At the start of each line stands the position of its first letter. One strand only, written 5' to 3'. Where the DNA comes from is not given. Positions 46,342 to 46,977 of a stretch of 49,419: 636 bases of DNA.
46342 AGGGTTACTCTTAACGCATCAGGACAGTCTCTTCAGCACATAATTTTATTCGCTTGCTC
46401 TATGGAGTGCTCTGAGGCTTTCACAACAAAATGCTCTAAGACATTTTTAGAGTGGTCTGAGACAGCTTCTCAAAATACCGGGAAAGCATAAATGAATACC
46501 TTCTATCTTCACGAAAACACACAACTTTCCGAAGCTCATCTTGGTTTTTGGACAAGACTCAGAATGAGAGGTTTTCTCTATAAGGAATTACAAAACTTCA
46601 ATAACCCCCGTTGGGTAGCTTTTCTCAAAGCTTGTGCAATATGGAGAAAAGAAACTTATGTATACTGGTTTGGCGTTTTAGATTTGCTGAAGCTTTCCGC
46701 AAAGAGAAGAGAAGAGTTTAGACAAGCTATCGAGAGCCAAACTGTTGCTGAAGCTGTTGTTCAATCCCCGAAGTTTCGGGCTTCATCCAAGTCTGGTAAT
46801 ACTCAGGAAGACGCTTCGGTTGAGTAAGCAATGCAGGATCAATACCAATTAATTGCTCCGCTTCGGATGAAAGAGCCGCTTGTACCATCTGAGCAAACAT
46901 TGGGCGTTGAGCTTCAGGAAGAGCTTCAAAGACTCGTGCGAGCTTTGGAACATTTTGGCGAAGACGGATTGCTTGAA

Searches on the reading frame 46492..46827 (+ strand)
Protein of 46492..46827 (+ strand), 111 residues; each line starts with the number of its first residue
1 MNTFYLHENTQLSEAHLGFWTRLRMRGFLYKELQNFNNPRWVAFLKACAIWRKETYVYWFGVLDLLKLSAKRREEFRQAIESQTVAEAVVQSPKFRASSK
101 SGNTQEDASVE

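Call 34: search_protein_families(library=pfam, proteins=[window:46492-46827:+], max_evalue=0.05)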
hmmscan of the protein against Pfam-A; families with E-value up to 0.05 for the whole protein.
window:46492-46827:+ (111 aa): 1 family
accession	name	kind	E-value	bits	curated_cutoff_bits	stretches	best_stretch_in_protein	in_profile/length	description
PF05669.17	Med31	-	0.0021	18.5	25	1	34-92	27-86/95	SOH1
